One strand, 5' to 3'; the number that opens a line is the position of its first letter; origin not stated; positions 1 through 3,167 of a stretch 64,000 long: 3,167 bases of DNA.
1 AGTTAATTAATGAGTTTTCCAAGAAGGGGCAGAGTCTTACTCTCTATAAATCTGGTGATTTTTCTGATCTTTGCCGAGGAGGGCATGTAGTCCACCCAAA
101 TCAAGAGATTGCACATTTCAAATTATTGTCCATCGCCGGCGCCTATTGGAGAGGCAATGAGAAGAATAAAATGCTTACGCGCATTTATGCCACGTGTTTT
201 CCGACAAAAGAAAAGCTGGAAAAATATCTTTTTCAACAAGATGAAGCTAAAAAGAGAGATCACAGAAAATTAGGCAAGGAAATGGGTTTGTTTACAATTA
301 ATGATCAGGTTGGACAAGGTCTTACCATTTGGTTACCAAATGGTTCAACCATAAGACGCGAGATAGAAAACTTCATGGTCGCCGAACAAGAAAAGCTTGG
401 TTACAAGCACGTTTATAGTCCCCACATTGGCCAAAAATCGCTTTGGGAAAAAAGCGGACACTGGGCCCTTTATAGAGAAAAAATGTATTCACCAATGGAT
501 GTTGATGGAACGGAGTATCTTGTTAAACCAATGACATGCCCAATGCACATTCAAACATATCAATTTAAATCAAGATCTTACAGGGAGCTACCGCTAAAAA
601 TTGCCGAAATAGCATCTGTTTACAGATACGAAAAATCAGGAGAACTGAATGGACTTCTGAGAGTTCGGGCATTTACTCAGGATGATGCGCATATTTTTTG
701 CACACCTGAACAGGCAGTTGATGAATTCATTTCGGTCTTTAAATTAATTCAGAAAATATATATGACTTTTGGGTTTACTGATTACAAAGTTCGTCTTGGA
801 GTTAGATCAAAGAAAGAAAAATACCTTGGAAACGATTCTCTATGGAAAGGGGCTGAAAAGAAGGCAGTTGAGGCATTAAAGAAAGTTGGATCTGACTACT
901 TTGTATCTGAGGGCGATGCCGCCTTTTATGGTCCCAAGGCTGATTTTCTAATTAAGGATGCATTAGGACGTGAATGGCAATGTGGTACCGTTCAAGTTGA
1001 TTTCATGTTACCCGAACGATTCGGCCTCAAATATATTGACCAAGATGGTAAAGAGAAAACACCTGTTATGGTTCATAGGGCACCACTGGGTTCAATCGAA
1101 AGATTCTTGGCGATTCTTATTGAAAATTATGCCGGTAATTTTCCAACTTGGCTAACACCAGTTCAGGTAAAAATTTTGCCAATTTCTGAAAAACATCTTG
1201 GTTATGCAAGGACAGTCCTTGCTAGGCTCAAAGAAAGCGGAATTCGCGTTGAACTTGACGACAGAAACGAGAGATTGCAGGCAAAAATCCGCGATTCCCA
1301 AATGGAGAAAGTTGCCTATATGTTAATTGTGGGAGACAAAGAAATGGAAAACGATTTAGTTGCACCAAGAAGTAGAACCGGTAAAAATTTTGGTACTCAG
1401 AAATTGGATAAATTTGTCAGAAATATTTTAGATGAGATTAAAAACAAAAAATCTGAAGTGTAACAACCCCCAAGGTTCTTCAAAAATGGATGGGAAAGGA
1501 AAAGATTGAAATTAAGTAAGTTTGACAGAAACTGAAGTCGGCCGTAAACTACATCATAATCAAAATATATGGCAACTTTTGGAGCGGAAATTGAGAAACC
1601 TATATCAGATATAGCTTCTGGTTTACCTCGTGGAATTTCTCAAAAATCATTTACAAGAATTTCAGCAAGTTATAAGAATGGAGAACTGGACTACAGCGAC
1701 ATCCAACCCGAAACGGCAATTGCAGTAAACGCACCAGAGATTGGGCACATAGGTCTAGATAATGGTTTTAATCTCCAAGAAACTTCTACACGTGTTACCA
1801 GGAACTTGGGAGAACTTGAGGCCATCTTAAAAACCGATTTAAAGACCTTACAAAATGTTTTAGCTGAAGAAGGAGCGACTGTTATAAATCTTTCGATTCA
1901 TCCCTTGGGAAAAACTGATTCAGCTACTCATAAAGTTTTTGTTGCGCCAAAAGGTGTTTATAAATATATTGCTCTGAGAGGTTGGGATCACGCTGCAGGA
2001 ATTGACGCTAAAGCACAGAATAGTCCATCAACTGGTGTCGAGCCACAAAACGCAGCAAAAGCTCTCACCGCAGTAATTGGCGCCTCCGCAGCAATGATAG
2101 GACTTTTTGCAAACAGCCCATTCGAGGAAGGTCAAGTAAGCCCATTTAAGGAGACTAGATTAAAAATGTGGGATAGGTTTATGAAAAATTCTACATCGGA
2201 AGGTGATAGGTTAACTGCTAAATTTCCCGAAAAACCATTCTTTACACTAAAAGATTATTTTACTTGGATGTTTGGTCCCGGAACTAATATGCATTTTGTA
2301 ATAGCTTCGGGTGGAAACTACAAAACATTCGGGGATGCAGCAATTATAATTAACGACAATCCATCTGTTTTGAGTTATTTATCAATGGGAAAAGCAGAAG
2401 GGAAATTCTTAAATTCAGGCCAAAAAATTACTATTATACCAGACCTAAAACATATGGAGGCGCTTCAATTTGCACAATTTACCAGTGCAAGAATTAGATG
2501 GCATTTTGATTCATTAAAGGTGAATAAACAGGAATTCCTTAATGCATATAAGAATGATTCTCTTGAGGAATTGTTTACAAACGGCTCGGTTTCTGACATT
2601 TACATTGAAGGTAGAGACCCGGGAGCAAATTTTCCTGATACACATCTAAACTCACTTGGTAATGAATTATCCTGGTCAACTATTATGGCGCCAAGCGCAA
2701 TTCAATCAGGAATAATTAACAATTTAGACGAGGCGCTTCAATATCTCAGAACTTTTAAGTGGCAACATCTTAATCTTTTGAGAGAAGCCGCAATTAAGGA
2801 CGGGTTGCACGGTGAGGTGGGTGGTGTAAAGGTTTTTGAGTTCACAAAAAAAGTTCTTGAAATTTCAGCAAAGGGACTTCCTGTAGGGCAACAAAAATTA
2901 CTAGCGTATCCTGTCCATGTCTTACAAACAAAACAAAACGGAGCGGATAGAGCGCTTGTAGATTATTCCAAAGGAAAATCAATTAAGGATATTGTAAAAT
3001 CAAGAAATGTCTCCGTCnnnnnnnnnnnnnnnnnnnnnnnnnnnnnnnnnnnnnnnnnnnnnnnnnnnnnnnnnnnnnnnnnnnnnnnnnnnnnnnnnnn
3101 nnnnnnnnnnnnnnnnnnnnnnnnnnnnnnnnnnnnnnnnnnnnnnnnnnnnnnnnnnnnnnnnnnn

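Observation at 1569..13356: Compact amino-acid-processing gene cluster: ligase, enolase-superfamily racemase/epimerase, aminotransferase, M20 deacylase, PLP decarboxylase, a second M20 and a GNAT-motif protein, bracketed by thrS and tyrS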

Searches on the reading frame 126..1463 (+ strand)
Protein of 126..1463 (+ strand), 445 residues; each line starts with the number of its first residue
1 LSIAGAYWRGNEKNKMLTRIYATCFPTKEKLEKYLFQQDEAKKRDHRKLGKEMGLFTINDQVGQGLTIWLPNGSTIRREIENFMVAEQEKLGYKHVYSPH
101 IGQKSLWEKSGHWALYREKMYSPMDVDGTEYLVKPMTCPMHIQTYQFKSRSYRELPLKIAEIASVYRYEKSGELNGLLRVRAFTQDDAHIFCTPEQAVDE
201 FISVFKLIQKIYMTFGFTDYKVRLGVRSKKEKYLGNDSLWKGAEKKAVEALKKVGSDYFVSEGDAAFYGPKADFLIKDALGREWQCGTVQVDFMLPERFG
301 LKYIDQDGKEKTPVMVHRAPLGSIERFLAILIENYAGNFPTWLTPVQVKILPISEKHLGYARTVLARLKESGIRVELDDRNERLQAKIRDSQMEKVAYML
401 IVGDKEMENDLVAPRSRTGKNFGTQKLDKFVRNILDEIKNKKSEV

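Call 3: search_protein_families(library=pfam, proteins=[window:126-1463:+], max_evalue=0.01)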
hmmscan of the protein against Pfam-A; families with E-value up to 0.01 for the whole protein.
window:126-1463:+ (445 aa): 2 families
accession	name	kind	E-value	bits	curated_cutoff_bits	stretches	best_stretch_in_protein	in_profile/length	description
PF00587.30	tRNA-synt_2b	-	5.5e-51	173.6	29.3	1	128-335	8-179/179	tRNA synthetase class II core domain (G, H, P, S and T)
PF03129.25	HGTP_anticodon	-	2.7e-21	76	21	1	347-435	1-92/94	Anticodon binding domain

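Call 4: search_protein_families(library=ncbifam, proteins=[window:126-1463:+], max_evalue=0.01)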
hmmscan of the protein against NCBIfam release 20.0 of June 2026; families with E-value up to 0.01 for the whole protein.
window:126-1463:+ (445 aa): 16 families
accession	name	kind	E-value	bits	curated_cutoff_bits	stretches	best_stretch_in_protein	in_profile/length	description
TIGR00418.1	thrS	equivalog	3.8e-182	607.1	383.65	1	2-437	129-564/565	threonine--tRNA ligase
NF003068.0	PRK03991.1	equivalog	1.2e-71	241.9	484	1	37-441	190-595/613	threonine--tRNA ligase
NF006625.0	PRK09194.1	equivalog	2.9e-31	109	558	2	61-201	34-173/559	proline--tRNA ligase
TIGR00408.1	proS_fam_I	equivalog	3.6e-26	92.1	437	2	64-239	28-206/475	proline--tRNA ligase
NF008979.1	PRK12325.1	exception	7.6e-26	90.9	550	2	60-222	33-195/437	proline--tRNA ligase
TIGR00409.1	proS_fam_II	equivalog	4.3e-25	88.6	306.7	2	60-214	33-187/568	proline--tRNA ligase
TIGR00442.1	hisS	equivalog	2.3e-20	72.9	286.75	2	65-253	5-183/406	histidine--tRNA ligase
NF011500.0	PRK14938.1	equivalog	1.3e-16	60.6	362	1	334-442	263-373/387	Ser-tRNA(Thr) hydrolase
NF003211.1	PRK04173.1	equivalog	3.7e-14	52.4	312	1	140-231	173-263/454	glycine--tRNA ligase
TIGR00389.1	glyS_dimeric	equivalog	1.7e-10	40.1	243.3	1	148-203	175-229/565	glycine--tRNA ligase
TIGR00414.1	serS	equivalog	5.8e-10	38.7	301.65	1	29-214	128-313/418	serine--tRNA ligase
NF008936.0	PRK12292.1-3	equivalog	8.7e-06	24.8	492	1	62-225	7-162/406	ATP phosphoribosyltransferase regulatory subunit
TIGR00443.1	hisZ_biosyn_reg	equivalog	2.3e-05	23.7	271.65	1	70-253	4-178/314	ATP phosphoribosyltransferase regulatory subunit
NF009085.0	PRK12420.1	equivalog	7e-05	22.3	540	1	346-414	339-406/426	histidine--tRNA ligase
NF011484.0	PRK14894.1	equivalog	0.0019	16.4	1050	0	97-195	106-203/539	glycine--tRNA ligase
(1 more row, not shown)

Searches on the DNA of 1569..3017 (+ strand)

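Call 31: search_rna_families(sources=[L007, L010, L011, L012, L013, L014, L015, L016], threshold=gathering)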
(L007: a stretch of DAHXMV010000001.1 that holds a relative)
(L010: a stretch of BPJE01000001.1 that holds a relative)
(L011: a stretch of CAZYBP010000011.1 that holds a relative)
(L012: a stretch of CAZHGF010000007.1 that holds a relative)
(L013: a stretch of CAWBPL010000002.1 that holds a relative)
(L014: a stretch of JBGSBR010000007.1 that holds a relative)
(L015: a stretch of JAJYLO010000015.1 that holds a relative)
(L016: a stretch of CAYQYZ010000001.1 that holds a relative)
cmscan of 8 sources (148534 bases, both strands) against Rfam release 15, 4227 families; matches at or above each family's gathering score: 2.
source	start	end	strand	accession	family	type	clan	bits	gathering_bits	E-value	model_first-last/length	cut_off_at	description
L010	16333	16406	-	RF00005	tRNA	Gene; tRNA;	CL00001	65.9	29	1e-11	1-71/71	no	tRNA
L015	15629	15699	-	RF00005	tRNA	Gene; tRNA;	CL00001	59.5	29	5.5e-10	1-71/71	no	tRNA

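Call 32: search_rna_families(sources=[L017, L018, L019, L026, L028, L032, L034, L038, L009, L061], threshold=gathering)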
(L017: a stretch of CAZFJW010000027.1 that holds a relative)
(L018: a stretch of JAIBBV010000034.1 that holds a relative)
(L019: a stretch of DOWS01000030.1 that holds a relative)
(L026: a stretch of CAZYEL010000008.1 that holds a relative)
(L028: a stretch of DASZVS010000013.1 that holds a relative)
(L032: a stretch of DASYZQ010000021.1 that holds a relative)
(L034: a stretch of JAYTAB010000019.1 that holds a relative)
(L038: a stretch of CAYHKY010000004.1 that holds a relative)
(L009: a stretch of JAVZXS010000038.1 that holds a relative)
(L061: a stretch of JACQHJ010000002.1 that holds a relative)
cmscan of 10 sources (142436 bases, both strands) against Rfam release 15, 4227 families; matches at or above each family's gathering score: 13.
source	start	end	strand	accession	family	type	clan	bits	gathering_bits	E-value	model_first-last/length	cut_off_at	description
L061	3055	3174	+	RF00050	FMN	Cis-reg; riboswitch;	-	86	66.2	8.1e-18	1-138/138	no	FMN riboswitch aptamer (RFN element)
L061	14750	14823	+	RF00005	tRNA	Gene; tRNA;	CL00001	71.1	29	3.4e-13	1-71/71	no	tRNA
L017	11456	11529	+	RF00005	tRNA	Gene; tRNA;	CL00001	70.6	29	4.7e-13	1-71/71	no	tRNA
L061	4209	4283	+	RF00005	tRNA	Gene; tRNA;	CL00001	70.5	29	5.1e-13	1-71/71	no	tRNA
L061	5135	5207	+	RF00005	tRNA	Gene; tRNA;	CL00001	65.8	29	9.7e-12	1-71/71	no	tRNA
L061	4311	4383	+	RF00005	tRNA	Gene; tRNA;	CL00001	65.3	29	1.4e-11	1-71/71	no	tRNA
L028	8934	9004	+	RF00005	tRNA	Gene; tRNA;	CL00001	61.4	29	1.6e-10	1-71/71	no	tRNA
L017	1571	1653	+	RF00005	tRNA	Gene; tRNA;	CL00001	56.8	29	3e-09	1-71/71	no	tRNA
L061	6548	6632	+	RF00005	tRNA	Gene; tRNA;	CL00001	56.5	29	3.6e-09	1-71/71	no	tRNA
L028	8010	8121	-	RF00162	SAM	Cis-reg; riboswitch;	CL00012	52.1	44.4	9.3e-09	1-108/108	no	SAM riboswitch aptamer (S box leader)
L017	107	189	-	RF00005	tRNA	Gene; tRNA;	CL00001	51.9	29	6.9e-08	1-71/71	no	tRNA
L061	2820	2903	+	RF00005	tRNA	Gene; tRNA;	CL00001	50.4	29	1.7e-07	1-71/71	no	tRNA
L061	2934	3017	+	RF00005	tRNA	Gene; tRNA;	CL00001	49.9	29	2.4e-07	1-71/71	no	tRNA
